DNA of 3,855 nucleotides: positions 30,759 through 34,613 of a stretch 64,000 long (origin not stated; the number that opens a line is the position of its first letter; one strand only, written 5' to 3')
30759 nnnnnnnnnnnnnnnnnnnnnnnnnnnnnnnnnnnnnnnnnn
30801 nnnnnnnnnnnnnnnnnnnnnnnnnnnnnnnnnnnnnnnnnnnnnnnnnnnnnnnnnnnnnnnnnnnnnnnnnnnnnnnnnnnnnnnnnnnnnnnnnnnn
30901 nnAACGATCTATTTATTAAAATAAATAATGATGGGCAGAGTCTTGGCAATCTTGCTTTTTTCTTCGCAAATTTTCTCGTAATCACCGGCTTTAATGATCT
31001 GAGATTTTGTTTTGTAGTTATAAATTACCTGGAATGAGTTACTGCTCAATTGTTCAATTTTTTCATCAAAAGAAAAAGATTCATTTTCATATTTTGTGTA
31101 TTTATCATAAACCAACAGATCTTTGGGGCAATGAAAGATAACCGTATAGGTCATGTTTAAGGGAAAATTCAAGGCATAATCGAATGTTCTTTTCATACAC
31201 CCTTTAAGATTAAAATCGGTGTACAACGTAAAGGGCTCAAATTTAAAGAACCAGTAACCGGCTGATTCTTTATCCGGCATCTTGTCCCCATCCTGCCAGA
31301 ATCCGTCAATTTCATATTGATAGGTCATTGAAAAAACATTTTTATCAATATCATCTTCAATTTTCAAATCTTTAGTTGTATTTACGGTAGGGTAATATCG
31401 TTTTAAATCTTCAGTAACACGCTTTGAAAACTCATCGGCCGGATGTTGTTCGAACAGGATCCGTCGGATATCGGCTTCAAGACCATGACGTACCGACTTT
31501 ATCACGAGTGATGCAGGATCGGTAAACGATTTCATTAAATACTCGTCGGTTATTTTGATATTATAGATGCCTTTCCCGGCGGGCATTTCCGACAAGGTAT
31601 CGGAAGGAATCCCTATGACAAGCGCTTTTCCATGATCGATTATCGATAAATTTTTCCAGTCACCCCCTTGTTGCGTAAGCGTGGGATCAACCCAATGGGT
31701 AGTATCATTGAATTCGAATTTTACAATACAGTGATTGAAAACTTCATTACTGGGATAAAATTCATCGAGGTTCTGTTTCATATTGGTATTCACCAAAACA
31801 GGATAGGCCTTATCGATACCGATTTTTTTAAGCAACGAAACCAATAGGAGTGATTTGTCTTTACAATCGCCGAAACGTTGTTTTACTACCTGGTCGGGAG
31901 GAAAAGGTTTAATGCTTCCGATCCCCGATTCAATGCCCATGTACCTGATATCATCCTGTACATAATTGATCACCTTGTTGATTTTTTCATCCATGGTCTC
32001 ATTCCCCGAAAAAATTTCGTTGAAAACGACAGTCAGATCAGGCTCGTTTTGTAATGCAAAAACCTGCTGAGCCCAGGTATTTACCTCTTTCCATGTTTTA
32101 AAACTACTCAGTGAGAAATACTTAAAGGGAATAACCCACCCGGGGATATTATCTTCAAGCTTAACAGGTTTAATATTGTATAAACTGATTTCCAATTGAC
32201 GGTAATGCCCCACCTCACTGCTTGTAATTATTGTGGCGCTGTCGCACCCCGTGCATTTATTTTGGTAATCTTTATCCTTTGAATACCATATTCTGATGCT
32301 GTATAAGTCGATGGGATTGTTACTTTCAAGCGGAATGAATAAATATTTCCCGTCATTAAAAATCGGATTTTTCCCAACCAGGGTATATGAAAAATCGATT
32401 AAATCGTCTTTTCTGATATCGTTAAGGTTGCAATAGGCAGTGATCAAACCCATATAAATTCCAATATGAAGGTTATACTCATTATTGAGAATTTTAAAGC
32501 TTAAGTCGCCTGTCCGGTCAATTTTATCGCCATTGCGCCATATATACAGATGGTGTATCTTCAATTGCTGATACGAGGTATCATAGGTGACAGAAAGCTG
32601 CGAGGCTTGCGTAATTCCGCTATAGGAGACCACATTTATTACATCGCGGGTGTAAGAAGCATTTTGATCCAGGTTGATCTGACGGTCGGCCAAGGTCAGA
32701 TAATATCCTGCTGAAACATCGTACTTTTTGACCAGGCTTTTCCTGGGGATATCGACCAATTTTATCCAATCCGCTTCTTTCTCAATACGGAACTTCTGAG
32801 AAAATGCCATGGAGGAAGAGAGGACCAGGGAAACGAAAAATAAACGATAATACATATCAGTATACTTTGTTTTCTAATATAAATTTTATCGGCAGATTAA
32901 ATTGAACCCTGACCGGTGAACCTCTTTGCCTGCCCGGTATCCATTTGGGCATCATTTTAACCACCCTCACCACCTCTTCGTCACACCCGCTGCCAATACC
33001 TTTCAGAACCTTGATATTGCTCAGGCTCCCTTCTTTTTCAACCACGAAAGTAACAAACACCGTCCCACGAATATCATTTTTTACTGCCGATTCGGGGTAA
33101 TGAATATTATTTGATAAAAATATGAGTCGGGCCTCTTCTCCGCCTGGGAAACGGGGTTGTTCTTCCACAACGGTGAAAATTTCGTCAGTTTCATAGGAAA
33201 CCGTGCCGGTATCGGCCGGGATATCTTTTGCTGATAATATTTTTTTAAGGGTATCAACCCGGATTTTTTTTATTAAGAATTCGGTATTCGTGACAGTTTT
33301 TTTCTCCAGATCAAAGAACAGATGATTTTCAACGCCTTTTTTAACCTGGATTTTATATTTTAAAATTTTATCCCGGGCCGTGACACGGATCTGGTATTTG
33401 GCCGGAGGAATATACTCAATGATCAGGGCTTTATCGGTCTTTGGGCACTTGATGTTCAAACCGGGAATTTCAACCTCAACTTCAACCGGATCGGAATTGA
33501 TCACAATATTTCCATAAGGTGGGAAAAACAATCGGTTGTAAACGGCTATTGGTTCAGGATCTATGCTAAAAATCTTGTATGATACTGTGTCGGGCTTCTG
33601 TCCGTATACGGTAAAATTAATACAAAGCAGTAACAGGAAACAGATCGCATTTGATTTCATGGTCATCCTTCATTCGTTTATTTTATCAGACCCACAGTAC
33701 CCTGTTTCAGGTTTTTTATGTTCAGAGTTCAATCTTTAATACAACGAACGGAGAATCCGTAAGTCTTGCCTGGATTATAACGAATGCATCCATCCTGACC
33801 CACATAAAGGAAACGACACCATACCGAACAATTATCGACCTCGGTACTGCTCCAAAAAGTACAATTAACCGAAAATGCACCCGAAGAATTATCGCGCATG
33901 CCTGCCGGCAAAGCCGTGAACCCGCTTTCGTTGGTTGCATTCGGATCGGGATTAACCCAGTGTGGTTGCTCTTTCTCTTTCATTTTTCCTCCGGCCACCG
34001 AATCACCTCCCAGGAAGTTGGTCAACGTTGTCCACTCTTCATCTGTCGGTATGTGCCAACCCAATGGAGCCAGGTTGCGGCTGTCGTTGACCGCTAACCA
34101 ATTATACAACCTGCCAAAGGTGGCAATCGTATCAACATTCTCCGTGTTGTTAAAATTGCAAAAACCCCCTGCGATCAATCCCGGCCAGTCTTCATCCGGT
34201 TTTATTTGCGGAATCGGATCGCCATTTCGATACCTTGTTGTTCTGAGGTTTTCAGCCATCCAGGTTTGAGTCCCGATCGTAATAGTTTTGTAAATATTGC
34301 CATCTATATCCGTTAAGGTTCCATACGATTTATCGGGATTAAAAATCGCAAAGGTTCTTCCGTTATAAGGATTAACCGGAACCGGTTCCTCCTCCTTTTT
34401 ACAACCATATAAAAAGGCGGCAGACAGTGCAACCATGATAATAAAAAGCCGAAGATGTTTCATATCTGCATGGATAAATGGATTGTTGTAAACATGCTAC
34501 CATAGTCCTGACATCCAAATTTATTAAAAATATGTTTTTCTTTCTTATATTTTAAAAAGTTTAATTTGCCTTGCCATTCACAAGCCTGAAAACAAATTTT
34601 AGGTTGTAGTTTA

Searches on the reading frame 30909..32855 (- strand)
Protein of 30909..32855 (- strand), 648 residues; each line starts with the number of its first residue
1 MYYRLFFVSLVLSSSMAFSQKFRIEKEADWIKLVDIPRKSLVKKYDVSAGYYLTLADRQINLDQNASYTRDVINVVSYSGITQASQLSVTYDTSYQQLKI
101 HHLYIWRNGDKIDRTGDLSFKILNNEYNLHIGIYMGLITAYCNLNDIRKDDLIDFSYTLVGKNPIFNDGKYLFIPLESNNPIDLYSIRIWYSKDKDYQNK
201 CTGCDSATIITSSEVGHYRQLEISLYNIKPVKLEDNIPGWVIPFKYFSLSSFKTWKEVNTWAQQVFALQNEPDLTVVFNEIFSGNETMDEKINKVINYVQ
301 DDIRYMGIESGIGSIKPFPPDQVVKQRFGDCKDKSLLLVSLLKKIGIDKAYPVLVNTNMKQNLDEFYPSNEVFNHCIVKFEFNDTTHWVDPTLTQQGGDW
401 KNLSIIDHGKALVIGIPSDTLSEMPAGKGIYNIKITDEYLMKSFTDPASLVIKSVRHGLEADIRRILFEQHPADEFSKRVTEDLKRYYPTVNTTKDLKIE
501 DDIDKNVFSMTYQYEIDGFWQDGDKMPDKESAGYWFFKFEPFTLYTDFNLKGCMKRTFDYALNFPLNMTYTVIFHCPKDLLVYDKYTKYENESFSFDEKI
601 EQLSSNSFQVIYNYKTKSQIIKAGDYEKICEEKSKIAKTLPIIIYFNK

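Call 76: search_protein_families(library=pfam, proteins=[window:30909-32855:-], max_evalue=0.001)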
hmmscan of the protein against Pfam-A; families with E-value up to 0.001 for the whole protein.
window:30909-32855:- (648 aa): 2 families
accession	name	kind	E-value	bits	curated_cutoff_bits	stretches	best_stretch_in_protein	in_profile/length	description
PF12969.12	DUF3857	-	1.3e-23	84.4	24.6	1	67-231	7-169/170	Domain of Unknown Function with PDB structure (DUF3857)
PF01841.26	Transglut_core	-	1.2e-05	25.9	23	1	280-382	6-98/108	Transglutaminase-like superfamily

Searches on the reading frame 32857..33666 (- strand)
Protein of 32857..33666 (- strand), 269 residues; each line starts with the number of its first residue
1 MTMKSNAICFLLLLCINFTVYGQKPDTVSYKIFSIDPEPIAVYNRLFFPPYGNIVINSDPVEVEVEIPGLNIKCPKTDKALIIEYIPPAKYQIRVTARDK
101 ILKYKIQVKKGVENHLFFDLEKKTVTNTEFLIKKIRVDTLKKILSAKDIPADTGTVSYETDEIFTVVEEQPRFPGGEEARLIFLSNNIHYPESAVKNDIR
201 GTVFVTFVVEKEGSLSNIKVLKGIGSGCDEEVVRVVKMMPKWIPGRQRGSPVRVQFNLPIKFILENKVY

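Call 76: search_protein_families(library=pfam, proteins=[window:32857-33666:-], max_evalue=0.001)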
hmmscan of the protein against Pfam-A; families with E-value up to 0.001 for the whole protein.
window:32857-33666:- (269 aa): 2 families
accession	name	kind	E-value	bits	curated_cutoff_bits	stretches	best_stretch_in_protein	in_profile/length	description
PF03544.19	TonB_C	-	2.6e-17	63.5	24.6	1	187-264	2-79/79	Gram-negative bacterial TonB protein C-terminal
PF12949.13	HeH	-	9.6e-05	22.5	28.9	0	133-150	2-19/35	HeH/LEM domain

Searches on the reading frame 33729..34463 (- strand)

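Call 76: search_protein_families(library=pfam, proteins=[window:33729-34463:-], max_evalue=0.001)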
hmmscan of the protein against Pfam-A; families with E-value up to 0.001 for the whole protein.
window:33729-34463:- (244 aa): 1 family
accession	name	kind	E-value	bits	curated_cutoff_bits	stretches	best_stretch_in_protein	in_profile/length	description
PF09603.15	Fib_succ_major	-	7.9e-42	144.1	33.9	1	61-243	1-187/187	Fibrobacter succinogenes major domain (Fib_succ_major)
